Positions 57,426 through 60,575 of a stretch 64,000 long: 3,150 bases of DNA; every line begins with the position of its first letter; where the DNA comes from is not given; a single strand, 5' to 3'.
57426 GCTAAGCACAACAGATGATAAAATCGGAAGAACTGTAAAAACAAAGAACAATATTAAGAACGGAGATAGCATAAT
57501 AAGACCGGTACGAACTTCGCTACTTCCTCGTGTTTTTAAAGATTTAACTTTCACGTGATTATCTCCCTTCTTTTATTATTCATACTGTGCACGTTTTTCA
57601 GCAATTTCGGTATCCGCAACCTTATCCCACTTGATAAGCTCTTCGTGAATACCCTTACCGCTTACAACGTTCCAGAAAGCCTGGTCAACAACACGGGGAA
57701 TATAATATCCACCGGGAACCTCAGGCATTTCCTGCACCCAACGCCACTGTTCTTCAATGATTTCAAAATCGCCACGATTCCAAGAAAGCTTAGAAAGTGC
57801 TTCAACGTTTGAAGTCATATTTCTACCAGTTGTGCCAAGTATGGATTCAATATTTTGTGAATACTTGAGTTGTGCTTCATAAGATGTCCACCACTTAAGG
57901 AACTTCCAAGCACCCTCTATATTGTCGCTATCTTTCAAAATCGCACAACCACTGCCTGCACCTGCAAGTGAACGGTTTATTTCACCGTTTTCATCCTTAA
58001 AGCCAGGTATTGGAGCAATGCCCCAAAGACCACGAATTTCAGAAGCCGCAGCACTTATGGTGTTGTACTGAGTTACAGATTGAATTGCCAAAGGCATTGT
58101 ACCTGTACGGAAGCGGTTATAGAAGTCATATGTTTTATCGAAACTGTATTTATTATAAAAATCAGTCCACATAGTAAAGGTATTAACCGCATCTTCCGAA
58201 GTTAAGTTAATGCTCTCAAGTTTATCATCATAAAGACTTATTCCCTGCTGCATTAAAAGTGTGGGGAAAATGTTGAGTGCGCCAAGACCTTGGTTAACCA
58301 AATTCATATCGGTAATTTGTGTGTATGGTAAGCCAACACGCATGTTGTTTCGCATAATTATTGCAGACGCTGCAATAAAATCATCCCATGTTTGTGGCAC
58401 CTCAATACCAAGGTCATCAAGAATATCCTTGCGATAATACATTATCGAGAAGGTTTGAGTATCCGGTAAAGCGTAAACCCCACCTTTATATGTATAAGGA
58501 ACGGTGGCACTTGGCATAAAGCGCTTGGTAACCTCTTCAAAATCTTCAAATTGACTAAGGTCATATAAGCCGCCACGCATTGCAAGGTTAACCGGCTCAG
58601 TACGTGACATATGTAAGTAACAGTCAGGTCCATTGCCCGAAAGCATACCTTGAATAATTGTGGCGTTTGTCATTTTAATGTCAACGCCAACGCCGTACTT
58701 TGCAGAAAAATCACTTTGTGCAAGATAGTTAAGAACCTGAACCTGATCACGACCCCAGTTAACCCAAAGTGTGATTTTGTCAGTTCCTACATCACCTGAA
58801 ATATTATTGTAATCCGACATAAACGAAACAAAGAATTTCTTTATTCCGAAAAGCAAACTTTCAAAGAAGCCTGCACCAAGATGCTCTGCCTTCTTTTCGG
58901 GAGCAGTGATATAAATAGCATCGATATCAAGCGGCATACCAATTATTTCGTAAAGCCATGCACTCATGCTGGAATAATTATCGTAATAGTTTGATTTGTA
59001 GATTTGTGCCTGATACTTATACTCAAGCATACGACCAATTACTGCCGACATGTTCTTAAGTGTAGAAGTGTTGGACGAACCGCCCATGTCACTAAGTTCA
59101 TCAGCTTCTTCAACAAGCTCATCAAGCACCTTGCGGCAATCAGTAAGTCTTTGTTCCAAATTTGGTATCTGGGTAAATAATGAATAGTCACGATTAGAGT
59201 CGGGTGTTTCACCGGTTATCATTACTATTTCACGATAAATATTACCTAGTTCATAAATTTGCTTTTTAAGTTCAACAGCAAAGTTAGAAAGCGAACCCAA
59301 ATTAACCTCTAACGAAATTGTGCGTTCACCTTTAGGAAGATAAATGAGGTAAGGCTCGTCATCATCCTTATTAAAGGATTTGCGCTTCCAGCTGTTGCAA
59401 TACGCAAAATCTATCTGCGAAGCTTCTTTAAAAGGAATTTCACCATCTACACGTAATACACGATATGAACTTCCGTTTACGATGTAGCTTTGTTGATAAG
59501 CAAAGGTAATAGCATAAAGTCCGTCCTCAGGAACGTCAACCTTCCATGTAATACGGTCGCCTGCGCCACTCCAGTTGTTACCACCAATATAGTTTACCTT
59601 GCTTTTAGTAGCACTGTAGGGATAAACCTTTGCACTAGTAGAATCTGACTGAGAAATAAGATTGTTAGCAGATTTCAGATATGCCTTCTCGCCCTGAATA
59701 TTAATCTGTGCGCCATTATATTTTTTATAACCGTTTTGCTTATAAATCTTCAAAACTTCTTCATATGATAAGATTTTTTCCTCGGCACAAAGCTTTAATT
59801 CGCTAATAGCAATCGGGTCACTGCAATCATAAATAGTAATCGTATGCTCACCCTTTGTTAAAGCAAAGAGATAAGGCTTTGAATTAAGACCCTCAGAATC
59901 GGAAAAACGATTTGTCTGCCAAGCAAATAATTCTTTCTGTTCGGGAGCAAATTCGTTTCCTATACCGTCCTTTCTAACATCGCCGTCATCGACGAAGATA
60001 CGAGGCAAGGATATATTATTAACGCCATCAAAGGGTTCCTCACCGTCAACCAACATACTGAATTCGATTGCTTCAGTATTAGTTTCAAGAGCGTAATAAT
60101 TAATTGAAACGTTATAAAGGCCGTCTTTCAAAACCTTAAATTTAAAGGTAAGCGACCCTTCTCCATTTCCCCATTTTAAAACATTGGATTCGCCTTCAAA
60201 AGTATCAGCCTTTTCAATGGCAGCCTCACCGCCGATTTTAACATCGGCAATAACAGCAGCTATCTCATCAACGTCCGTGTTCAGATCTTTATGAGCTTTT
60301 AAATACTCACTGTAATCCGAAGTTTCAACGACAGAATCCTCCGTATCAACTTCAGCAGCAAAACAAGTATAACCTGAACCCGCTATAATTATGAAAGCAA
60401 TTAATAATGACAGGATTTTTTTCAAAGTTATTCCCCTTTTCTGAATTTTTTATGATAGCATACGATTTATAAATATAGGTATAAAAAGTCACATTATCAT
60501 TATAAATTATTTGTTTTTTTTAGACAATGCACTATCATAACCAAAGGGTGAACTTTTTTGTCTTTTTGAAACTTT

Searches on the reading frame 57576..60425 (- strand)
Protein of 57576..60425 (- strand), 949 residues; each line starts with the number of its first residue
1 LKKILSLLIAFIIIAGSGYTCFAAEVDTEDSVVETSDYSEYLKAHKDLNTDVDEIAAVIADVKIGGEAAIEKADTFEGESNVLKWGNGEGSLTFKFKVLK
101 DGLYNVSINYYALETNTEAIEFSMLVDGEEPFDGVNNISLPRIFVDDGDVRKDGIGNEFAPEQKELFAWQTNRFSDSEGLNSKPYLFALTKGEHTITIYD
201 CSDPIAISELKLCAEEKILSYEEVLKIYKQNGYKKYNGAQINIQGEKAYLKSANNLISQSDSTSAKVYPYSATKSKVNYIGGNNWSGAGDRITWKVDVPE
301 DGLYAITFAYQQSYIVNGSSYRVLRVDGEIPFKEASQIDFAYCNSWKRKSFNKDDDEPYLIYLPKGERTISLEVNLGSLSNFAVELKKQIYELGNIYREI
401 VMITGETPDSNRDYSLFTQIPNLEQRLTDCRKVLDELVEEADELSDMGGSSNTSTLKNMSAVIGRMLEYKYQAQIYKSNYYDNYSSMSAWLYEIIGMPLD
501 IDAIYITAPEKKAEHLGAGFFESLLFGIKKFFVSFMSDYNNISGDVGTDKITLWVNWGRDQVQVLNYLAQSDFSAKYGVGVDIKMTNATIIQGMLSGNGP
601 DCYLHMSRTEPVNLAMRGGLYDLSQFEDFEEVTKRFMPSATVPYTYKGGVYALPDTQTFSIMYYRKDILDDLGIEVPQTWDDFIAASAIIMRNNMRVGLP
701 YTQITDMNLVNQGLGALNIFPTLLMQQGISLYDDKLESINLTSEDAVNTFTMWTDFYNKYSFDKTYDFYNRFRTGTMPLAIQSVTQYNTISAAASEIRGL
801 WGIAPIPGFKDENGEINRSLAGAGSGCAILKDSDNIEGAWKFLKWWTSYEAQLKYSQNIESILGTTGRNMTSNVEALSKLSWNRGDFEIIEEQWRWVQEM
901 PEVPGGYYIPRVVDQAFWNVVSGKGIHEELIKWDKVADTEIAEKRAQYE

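Call 5: search_protein_families(library=pfam, proteins=[window:57576-60425:-], max_evalue=0.01)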
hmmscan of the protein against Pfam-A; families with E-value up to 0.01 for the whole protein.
window:57576-60425:- (949 aa): 4 families
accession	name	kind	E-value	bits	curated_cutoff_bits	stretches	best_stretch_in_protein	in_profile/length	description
PF13416.11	SBP_bac_8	-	1.3e-22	81.4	27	1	596-860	34-257/279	Bacterial extracellular solute-binding protein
PF01547.30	SBP_bac_1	-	7.1e-22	79.2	26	1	587-852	33-306/307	Bacterial extracellular solute-binding protein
PF25275.1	Golvesin_C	-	1.8e-05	25.2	31.6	0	86-125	37-76/132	Golvesin C-terminal domain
PF16990.11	CBM_35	-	0.00028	21.6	28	0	277-329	22-72/121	Carbohydrate binding module (family 35)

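Call 6: search_protein_families(library=ncbifam, proteins=[window:57576-60425:-], max_evalue=0.01)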
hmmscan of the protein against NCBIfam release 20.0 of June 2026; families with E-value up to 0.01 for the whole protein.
window:57576-60425:- (949 aa): 3 families
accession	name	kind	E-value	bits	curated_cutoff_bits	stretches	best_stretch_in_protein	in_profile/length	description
TIGR03851.1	chitin_NgcE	equivalog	0.00016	20.7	399.65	1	620-692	122-195/450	N-acetylglucosamine/diacetylchitobiose ABC transporter substrate-binding protein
NF053763.1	ABCarbgalBndGanS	equivalog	0.00044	19.1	700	1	597-762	89-242/420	galactooligosaccharide ABC transporter substrate-binding protein GanS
TIGR03850.1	bind_CPR_0540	equivalog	0.00058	18.6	299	1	639-686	141-187/437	carbohydrate ABC transporter substrate-binding protein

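Call 66: search_solved_structures(query=window:57576-60425:-, max_evalue=0.01)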
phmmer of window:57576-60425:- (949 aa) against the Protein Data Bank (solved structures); distinct sequences matched with E-value up to 0.01: 53.
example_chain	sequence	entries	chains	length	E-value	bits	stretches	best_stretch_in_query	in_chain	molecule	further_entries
5ysb_A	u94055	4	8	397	1.3e-10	43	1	559-915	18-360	Lin1841 protein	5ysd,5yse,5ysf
7nbz_A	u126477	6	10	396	3.8e-10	41.4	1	633-848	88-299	Sulfoquinovosyl binding protein | Sulfoquinovosyl glycerol-binding protein SmoF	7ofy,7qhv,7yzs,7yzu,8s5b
5ci5_A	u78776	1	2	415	6.3e-10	40.7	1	551-931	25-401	Extracellular solute-binding protein family 1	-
6dtq_A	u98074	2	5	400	3.8e-08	34.8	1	620-856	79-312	maltose-binding protein MalE3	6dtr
1eu8_A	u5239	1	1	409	1.1e-07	33.4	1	644-859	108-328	TREHALOSE/MALTOSE BINDING PROTEIN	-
3jzj_A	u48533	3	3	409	1.5e-07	32.8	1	635-860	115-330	Acarbose/maltose binding protein GacH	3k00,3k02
3k01_A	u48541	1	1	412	1.6e-07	32.8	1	635-860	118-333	Acarbose/maltose binding protein GacH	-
4ry1_A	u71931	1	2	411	7.1e-07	30.6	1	618-755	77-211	Periplasmic solute binding protein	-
4r9f_A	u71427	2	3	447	8.9e-07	30.3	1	588-679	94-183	MBP1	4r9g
6hur_A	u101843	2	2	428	5.6e-06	27.7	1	604-689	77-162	ABC transporter substrate-binding protein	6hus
1elj_A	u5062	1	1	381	9.2e-06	26.9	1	590-854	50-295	MALTODEXTRIN-BINDING PROTEIN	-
2hfb_A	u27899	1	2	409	1e-05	26.8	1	589-700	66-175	Sugar ABC transporter, sugar-binding protein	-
6pql_A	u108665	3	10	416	1.1e-05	26.7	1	589-699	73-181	ABC transporter sugar-binding protein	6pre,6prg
2hq0_A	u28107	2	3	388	1.2e-05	26.6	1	590-700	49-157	Sugar ABC transporter, sugar-binding protein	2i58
2heu_A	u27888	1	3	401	1.2e-05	26.6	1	590-700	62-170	Sugar ABC transporter, sugar-binding protein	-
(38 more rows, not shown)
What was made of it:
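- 57576..60425 (-): Long (949 aa) CUT1-type solute-binding protein. The C-terminal SBP domain spans about 550-931. The N-terminal ~550-aa extension has weak CBM-like hits. The signal peptide has no canonical lipobox. Calls 5 and 66 (SBP_bac_8 E 1e-22; PDB sugar SBPs E 1e-10).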
